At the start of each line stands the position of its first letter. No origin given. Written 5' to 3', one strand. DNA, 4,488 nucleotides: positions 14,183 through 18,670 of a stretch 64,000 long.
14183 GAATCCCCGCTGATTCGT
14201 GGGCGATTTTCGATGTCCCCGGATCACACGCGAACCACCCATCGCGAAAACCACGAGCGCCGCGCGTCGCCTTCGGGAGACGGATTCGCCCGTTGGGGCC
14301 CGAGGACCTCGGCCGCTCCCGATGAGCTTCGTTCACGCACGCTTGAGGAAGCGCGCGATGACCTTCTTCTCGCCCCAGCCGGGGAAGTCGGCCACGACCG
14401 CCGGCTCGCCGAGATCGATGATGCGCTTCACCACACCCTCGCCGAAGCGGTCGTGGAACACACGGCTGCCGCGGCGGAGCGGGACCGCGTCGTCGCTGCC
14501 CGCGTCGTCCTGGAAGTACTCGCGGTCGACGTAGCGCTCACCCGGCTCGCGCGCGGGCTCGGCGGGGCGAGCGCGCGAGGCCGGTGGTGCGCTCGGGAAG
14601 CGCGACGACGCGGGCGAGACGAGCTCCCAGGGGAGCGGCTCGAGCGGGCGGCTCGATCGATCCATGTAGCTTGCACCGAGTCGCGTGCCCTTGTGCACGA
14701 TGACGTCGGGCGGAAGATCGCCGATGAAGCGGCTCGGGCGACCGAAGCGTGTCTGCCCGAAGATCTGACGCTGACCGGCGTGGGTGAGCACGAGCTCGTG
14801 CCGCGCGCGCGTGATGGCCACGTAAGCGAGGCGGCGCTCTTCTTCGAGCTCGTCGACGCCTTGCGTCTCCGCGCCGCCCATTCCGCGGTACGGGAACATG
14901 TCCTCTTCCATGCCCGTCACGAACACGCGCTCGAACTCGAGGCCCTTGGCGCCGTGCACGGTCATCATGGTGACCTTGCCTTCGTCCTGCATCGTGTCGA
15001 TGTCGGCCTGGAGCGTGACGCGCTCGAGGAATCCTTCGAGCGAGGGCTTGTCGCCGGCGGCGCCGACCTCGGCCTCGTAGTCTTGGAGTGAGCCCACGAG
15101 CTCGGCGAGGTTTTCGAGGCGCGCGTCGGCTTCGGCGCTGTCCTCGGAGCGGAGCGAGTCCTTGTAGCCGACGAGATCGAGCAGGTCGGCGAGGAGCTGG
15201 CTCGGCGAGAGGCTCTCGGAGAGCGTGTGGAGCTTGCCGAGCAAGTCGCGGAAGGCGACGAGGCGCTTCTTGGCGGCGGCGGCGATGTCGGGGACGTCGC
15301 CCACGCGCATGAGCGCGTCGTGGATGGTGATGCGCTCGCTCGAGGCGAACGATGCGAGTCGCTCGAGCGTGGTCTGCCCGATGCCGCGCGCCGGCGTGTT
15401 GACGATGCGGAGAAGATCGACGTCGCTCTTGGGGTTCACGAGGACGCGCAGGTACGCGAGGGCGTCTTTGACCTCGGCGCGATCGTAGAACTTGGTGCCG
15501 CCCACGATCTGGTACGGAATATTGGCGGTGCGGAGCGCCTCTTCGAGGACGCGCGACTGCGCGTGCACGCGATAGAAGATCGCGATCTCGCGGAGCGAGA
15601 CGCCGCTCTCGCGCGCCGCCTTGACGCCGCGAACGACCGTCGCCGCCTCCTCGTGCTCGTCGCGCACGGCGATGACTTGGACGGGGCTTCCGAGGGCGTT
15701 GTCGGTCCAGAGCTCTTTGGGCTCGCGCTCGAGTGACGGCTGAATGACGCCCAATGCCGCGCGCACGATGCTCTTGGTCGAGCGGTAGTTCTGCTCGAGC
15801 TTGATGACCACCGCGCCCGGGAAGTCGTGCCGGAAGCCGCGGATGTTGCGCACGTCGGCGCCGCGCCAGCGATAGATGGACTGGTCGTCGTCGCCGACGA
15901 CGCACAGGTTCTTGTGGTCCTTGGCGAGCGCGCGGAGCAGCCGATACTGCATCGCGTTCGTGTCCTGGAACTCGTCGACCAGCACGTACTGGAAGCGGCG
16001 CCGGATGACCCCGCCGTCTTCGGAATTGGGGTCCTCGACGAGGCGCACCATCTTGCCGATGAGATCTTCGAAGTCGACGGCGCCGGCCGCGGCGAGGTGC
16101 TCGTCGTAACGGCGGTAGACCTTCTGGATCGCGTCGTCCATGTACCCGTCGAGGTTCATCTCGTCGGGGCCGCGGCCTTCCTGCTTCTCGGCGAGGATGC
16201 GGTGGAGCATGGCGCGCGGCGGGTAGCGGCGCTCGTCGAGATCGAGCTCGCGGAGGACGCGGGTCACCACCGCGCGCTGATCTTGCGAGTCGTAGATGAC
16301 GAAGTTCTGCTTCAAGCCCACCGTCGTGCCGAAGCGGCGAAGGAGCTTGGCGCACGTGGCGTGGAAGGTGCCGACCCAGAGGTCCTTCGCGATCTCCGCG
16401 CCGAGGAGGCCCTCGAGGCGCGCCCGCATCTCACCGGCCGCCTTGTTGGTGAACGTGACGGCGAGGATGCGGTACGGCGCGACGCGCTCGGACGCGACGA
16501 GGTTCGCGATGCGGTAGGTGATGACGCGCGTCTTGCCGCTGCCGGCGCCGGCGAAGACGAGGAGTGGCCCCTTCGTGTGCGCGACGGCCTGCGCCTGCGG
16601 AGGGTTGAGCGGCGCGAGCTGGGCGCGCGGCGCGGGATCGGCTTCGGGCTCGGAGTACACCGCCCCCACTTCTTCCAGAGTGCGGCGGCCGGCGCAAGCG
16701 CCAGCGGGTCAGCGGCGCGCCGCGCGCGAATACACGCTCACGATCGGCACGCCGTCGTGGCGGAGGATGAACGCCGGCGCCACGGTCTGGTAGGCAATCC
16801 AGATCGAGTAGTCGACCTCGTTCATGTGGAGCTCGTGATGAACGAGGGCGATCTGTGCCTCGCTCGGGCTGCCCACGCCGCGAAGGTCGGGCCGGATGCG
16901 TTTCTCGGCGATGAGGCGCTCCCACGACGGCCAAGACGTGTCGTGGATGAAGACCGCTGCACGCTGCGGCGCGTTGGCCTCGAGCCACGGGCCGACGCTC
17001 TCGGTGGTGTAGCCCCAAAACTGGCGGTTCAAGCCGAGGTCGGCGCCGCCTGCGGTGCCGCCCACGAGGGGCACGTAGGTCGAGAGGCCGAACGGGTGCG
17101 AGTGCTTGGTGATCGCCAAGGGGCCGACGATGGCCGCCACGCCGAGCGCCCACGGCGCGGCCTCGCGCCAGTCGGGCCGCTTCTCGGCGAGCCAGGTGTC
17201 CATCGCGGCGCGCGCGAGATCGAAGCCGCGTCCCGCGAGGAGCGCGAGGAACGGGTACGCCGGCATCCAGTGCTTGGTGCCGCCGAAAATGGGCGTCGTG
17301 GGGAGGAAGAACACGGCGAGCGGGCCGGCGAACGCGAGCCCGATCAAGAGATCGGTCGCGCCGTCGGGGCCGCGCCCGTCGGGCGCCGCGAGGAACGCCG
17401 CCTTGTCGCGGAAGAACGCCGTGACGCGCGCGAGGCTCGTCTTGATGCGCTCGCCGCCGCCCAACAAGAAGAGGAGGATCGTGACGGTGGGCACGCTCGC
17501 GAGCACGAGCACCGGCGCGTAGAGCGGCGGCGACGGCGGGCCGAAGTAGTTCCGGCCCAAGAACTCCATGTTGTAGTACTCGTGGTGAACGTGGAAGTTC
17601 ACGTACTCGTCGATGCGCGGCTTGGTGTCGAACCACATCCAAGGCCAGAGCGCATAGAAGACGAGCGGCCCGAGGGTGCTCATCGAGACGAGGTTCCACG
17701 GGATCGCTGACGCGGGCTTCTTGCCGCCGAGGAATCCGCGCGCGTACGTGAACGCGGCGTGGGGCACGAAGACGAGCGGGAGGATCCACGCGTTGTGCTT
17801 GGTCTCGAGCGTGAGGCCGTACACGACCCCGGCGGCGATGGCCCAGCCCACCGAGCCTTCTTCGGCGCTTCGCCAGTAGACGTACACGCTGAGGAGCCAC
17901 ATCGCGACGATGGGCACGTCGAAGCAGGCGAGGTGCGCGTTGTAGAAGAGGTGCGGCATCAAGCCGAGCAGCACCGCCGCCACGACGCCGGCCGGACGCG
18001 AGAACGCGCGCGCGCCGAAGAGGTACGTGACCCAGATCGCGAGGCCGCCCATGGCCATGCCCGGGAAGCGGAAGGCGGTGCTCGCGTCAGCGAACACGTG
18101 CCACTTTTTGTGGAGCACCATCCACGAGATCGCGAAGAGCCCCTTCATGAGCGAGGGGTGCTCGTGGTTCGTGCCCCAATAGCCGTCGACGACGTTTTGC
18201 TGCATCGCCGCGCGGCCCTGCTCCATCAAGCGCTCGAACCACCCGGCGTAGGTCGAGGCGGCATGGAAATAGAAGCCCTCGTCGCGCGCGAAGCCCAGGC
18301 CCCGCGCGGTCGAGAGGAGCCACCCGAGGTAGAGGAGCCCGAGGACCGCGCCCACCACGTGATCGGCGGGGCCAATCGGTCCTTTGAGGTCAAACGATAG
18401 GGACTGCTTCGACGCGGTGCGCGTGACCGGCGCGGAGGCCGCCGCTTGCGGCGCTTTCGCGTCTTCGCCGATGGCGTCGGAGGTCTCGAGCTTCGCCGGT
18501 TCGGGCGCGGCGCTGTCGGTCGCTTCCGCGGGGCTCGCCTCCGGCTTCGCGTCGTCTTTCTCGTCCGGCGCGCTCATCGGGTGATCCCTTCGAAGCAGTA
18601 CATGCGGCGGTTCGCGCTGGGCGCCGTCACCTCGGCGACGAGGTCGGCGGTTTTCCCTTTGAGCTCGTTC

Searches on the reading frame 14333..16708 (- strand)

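Call 16: search_protein_families(library=pfam, proteins=[window:14333-16708:-], max_evalue=0.001)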
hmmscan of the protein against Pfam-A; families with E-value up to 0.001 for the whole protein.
window:14333-16708:- (791 aa): 8 families
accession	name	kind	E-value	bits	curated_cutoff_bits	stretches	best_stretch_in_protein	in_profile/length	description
PF00580.27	UvrD-helicase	-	9.7e-86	288.2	23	1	34-297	1-271/271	UvrD/REP helicase N-terminal domain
PF13361.12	UvrD_C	-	8e-71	239.7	25.6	1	302-643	1-347/350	UvrD-like helicase C-terminal domain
PF13245.12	AAA_19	-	4.6e-24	85.5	25.1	1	38-280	1-132/134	AAA domain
PF13538.12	UvrD_C_2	-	2.6e-10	40.4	27.4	1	620-641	30-51/52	UvrD-like helicase C-terminal domain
PF13604.12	AAA_30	-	2.3e-06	27.9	27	0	34-98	2-66/191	AAA domain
PF01443.25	Viral_helicase1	-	8.7e-06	26.1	21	0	568-641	170-226/228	Viral superfamily 1 RNA helicase core domain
PF13087.12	AAA_12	-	4e-05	23.7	27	0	567-641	126-190/195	AAA domain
PF09840.14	DUF2067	-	0.00098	19.2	24.9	0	464-545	48-128/187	Uncharacterized protein conserved in archaea (DUF2067)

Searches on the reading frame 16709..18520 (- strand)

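Call 16: search_protein_families(library=pfam, proteins=[window:16709-18520:-], max_evalue=0.001)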
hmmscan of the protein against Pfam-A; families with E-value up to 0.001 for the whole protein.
window:16709-18520:- (603 aa): 3 families
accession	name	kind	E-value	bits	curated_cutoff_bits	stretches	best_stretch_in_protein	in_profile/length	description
PF13231.12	PMT_2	-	3.2e-12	47.4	26.1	1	142-258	16-132/160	Dolichyl-phosphate-mannose-protein mannosyltransferase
PF02516.20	STT3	-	3e-06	27.5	24.5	1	139-252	85-203/405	Oligosaccharyl transferase STT3, N-terminal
PF02366.24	PMT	-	4.9e-05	23.5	22.7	1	147-257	82-200/245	Dolichyl-phosphate-mannose-protein mannosyltransferase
